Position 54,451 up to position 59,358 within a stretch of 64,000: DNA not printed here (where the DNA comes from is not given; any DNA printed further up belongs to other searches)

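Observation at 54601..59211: Natural fusion of a complete carboxylic acid reductase (A-PCP-R) to a complete Zn alcohol dehydrogenase in one 1,536-aa ORF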

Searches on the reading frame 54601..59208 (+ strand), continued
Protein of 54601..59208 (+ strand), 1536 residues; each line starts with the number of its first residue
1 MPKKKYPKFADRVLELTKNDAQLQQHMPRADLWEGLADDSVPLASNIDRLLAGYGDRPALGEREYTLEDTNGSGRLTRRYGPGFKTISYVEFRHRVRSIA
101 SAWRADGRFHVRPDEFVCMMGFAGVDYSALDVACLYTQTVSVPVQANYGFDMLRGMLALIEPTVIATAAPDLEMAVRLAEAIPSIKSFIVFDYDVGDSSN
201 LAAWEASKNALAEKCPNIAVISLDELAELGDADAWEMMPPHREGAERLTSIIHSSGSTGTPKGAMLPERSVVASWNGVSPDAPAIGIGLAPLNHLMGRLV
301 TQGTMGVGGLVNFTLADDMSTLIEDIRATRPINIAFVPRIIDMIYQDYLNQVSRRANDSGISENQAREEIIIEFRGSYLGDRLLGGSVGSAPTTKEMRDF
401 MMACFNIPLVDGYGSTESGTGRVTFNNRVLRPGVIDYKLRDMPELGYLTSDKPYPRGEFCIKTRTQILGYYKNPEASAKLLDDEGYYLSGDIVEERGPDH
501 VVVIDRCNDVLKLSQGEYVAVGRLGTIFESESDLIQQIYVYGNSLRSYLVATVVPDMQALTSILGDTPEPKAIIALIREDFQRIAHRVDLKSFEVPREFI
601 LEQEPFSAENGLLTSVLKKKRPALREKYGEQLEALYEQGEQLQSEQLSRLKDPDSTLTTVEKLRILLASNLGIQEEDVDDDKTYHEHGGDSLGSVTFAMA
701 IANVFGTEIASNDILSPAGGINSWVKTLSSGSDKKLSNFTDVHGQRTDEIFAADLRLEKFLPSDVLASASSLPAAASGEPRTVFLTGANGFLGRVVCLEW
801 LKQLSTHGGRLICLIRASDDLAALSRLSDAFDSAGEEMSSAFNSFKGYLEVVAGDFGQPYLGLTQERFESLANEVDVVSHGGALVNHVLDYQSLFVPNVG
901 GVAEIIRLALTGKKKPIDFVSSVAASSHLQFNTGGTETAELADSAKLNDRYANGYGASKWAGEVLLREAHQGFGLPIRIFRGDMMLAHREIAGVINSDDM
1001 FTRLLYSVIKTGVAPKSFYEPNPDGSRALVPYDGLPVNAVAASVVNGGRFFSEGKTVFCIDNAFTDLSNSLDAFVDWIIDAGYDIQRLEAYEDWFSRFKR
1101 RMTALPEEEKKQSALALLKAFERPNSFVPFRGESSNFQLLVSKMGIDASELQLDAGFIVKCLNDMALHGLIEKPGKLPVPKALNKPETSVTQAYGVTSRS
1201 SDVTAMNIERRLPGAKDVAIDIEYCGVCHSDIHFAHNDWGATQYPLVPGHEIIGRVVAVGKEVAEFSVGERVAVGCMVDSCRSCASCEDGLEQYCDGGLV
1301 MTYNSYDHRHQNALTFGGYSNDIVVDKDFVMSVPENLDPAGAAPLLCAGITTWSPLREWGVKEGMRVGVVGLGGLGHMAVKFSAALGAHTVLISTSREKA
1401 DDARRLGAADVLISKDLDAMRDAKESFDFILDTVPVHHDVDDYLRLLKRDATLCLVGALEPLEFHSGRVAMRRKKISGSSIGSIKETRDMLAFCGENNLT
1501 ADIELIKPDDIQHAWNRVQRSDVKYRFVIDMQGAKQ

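Call 68: find_encoding_contigs(protein=P0067, flank=6000, max_places=1)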
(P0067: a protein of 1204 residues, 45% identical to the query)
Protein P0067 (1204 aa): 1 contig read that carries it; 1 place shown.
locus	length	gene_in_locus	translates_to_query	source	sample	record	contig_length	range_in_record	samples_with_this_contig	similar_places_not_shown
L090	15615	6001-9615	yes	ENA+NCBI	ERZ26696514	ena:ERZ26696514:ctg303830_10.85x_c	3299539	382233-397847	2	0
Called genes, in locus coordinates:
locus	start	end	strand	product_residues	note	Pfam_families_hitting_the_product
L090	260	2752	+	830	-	PF07715:Plug, PF00593:TonB_dep_Rec_b-barrel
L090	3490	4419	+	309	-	PF00126:HTH_1, PF03466:LysR_substrate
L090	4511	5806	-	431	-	PF00083:Sugar_tr, PF07690:MFS_1, PF06779:MFS_4 (weak), PF03137:OATP (weak)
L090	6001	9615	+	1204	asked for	PF00501:AMP-binding, PF00550:PP-binding, PF01370:Epimerase, PF07993:NAD_binding_4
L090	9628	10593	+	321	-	PF00106:adh_short, PF08659:KR (weak), PF13561:adh_short_C2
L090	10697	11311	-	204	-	-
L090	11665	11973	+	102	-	-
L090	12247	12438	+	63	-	-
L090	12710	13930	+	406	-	PF00005:ABC_tran, PF13304:AAA_21 (faint), PF08402:TOBE_2 (faint)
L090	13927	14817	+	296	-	-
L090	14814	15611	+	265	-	PF00528:BPD_transp_1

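Call 69: find_encoding_contigs(protein=P0036, flank=6000, max_places=1)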
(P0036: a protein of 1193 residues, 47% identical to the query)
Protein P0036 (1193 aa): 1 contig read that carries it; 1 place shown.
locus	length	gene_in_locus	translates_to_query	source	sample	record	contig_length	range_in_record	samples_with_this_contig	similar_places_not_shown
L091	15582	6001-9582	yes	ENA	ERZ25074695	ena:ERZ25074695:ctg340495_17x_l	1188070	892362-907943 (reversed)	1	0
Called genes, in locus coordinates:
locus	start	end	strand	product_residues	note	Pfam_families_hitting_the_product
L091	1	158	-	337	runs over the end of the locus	PF02277:DBI_PRT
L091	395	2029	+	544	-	PF00732:GMC_oxred_N, PF00890:FAD_binding_2 (faint), PF05199:GMC_oxred_C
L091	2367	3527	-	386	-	PF02771:Acyl-CoA_dh_N, PF02770:Acyl-CoA_dh_M, PF00441:Acyl-CoA_dh_1, PF08028:Acyl-CoA_dh_2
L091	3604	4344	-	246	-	PF00378:ECH_1, PF16113:ECH_2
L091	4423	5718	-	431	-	PF00083:Sugar_tr (weak), PF07690:MFS_1, PF03137:OATP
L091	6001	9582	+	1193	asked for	PF00501:AMP-binding, PF00550:PP-binding, PF01370:Epimerase, PF07993:NAD_binding_4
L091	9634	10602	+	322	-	PF00106:adh_short, PF08659:KR (weak), PF13561:adh_short_C2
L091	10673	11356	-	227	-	PF00027:cNMP_binding, PF13545:HTH_Crp_2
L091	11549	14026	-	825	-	PF07715:Plug, PF00593:TonB_dep_Rec_b-barrel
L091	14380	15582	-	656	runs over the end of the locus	PF00753:Lactamase_B, PF12706:Lactamase_B_2 (weak), PF14863:Alkyl_sulf_dimr, PF14864:Alkyl_sulf_C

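Call 71: search_protein_families(library=pfam, proteins=[L022:1477-4935:+, L022:4945-5865:+, L022:5949-6458:-, L022:6464-6994:-, L022:7213-7830:+, L022:7998-9056:+, L022:10537-11256:-, L022:11491-12507:-], max_evalue=0.00001)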
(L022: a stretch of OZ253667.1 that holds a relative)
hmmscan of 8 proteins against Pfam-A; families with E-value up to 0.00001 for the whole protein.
L022:1477-4935:+ (1153 aa): 3 families
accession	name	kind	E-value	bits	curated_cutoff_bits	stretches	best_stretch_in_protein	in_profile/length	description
PF02518.31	HATPase_c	-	1.2e-28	100.2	26.4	1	790-898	2-109/111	Histidine kinase-, DNA gyrase B-, and HSP90-like ATPase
PF00072.30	Response_reg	-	1e-20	74.4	30.2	1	924-1036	1-110/111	Response regulator receiver domain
PF00512.31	HisKA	-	4.1e-18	65.6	26.9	1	676-742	1-66/66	His Kinase A (phospho-acceptor) domain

L022:4945-5865:+ (307 aa): 2 families
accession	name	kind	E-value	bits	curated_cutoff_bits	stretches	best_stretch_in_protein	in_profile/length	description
PF00072.30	Response_reg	-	5.9e-31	107.3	30.2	1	11-119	2-110/111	Response regulator receiver domain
PF00196.25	GerE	-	3.2e-19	68.7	23.5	1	248-301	4-57/57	Bacterial regulatory proteins, luxR family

L022:5949-6458:- (169 aa): 2 families
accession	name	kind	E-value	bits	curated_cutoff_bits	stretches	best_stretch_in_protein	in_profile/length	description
PF19315.5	MC_hydratase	-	4.3e-19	69.3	26.5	1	17-162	219-353/353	Mesaconyl-CoA hydratase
PF01575.25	MaoC_dehydratas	-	4.5e-08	33.2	27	1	18-136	6-114/123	MaoC like domain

L022:6464-6994:- (176 aa): 3 families
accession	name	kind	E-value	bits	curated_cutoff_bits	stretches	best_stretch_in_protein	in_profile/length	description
PF19315.5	MC_hydratase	-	1.7e-28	100.2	26.5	1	7-165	5-164/353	Mesaconyl-CoA hydratase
PF13452.11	FAS1_DH_region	-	2.8e-12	47.3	22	1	31-158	3-131/132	FAS1-like, dehydratase domain region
PF01575.25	MaoC_dehydratas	-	6.7e-12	45.5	27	1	31-135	6-109/123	MaoC like domain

L022:7213-7830:+ (206 aa): 1 family
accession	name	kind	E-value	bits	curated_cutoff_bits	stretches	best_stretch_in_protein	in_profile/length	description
PF00440.29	TetR_N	-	6.7e-13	48.7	24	1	23-69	1-47/47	Bacterial regulatory proteins, tetR family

L022:7998-9056:+ (353 aa): 2 families
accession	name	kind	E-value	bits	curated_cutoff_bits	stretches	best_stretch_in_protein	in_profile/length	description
PF00107.32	ADH_zinc_N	-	7.9e-25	87.7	31.8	1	187-307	1-127/129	Zinc-binding dehydrogenase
PF08240.17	ADH_N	-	2.4e-24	86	23.5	1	28-148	1-104/104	Alcohol dehydrogenase GroES-like domain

L022:10537-11256:- (239 aa): 1 family
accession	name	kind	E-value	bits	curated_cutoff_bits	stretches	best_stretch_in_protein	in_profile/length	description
PF01797.21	Y1_Tnp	-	3.1e-08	34.2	23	1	18-129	7-119/121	Transposase IS200 like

L022:11491-12507:- (338 aa): 0 families

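Call 85: find_homologous_proteins(query=P0027, max_evalue=1e-10)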
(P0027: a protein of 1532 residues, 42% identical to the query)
Query P0027 (1532 aa): 1387 proteins with E <= 1e-10 among 8000 candidates; the best 120 are listed.
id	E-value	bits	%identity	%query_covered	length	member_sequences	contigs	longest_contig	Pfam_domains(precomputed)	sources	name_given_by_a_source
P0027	0.0e+0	3513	100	100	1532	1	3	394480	PF00107.33,PF00550.32,PF00501.35,PF07993.19,PF13602.13,PF01370.28,PF08240.18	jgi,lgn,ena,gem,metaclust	metaclust:\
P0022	0.0e+0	2870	80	100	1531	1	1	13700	PF00107.33,PF00550.32,PF00501.35,PF07993.19,PF13602.13,PF01370.28,PF08240.18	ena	-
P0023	0.0e+0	2766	76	100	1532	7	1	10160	PF00107.33,PF00550.32,PF00501.35,PF07993.19,PF02826.26,PF13602.13,PF01370.28,PF08240.18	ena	-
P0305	0.0e+0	2726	75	100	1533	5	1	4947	PF00107.33,PF00550.32,PF00501.35,PF07993.19,PF13602.13,PF01370.28,PF08240.18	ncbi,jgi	ncbi:MAG: fatty acid CoA ligase FadD9 [Saprospiraceae bacterium]|jgi:fatty acid CoA ligase FadD9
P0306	0.0e+0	2667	73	100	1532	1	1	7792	PF00107.33,PF00550.32,PF00501.35,PF07993.19,PF13602.13,PF01370.28,PF08240.18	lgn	-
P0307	0.0e+0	2661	75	99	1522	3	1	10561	PF00107.33,PF00550.32,PF00501.35,PF07993.19,PF13602.13,PF01370.28,PF08240.18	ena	-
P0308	0.0e+0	2633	73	100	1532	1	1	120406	PF00107.33,PF00550.32,PF00501.35,PF07993.19,PF13602.13,PF01370.28,PF08240.18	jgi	-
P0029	0.0e+0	2542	71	100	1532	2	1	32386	PF00107.33,PF00550.32,PF00501.35,PF07993.19,PF01370.28,PF08240.18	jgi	-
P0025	0.0e+0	2536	70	100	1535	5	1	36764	PF00107.33,PF00550.32,PF00501.35,PF07993.19,PF01370.28,PF08240.18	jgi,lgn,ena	jgi:fatty acid CoA ligase FadD9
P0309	0.0e+0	2509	70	100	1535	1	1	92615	PF00107.33,PF00550.32,PF00501.35,PF07993.19,PF13602.13,PF01370.28,PF08240.18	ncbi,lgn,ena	-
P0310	0.0e+0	2502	70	100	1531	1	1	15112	PF00107.33,PF00550.32,PF00501.35,PF07993.19,PF13602.13,PF01370.28,PF08240.18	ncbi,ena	-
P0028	0.0e+0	2499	70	99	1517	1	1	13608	PF00107.33,PF00550.32,PF00501.35,PF07993.19,PF13602.13,PF01370.28,PF08240.18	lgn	-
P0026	0.0e+0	2422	68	100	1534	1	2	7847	PF00107.33,PF00550.32,PF00501.35,PF07993.19,PF13602.13,PF01370.28,PF08240.18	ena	-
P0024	0.0e+0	2403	68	99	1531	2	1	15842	PF00107.33,PF00550.32,PF00501.35,PF07993.19,PF13602.13,PF01370.28,PF08240.18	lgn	-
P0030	0.0e+0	2055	70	82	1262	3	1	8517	PF00550.32,PF00501.35,PF07993.19,PF01370.28,PF08240.18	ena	-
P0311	0.0e+0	1736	65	76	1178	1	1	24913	PF00550.32,PF00501.35,PF07993.19,PF01370.28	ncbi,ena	-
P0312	0.0e+0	1718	64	77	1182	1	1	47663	PF00550.32,PF00501.35,PF07993.19,PF01370.28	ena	-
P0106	0.0e+0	1650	61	77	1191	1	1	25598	PF00501.35,PF07993.19,PF01370.28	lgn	-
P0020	0.0e+0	1538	47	100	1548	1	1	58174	PF00107.33,PF00550.32,PF00501.35,PF07993.19,PF01370.28,PF08240.18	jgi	-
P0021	0.0e+0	1527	47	100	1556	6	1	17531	PF00107.33,PF00550.32,PF00501.35,PF07993.19,PF01370.28,PF08240.18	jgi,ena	-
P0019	0.0e+0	1323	43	99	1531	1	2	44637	PF00107.33,PF00550.32,PF00501.35,PF07993.19,PF01370.28,PF08240.18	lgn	-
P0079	0.0e+0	1307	52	76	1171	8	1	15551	PF00550.32,PF00501.35,PF07993.19,PF01370.28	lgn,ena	-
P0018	0.0e+0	1296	43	99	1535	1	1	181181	PF00107.33,PF00550.32,PF00501.35,PF07993.19,PF01370.28,PF08240.18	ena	-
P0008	0.0e+0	1295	42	99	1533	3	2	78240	PF00107.33,PF00550.32,PF00501.35,PF07993.19,PF01370.28,PF08240.18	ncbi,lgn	-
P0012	0.0e+0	1284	42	99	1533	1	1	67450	PF00107.33,PF00550.32,PF00501.35,PF07993.19,PF01370.28,PF08240.18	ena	-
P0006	0.0e+0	1283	42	99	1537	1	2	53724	PF00107.33,PF00550.32,PF00501.35,PF07993.19,PF08240.18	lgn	-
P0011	0.0e+0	1282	41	99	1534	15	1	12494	PF00107.33,PF00550.32,PF00501.35,PF07993.19,PF01370.28,PF08240.18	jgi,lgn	-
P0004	0.0e+0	1276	42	99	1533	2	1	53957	PF00107.33,PF00550.32,PF00501.35,PF07993.19,PF01370.28,PF08240.18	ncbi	ncbi:MAG: thioester reductase domain-containing protein [Pseudomonadales bacterium]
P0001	0.0e+0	1271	42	99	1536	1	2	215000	PF00107.33,PF00550.32,PF00501.35,PF07993.19,PF01370.28,PF08240.18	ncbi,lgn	-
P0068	0.0e+0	1251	48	76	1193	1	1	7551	PF00550.32,PF00501.35,PF07993.19,PF01370.28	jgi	jgi:fatty acid CoA ligase FadD9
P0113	0.0e+0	1248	49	77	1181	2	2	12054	PF00550.32,PF00501.35,PF07993.19,PF01370.28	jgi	jgi:fatty acid CoA ligase FadD9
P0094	0.0e+0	1247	49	77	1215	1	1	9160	PF00550.32,PF00501.35,PF07993.19,PF01370.28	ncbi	ncbi:MAG: carboxylic acid reductase [Spongiibacteraceae bacterium]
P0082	0.0e+0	1245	48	77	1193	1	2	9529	PF00550.32,PF00501.35,PF07993.19,PF01370.28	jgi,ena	jgi:fatty acid CoA ligase FadD9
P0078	0.0e+0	1235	48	77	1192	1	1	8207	PF00550.32,PF00501.35,PF07993.19,PF01370.28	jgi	-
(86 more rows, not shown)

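Call 86: find_encoding_contigs(protein=P0312, flank=6000, max_places=1)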
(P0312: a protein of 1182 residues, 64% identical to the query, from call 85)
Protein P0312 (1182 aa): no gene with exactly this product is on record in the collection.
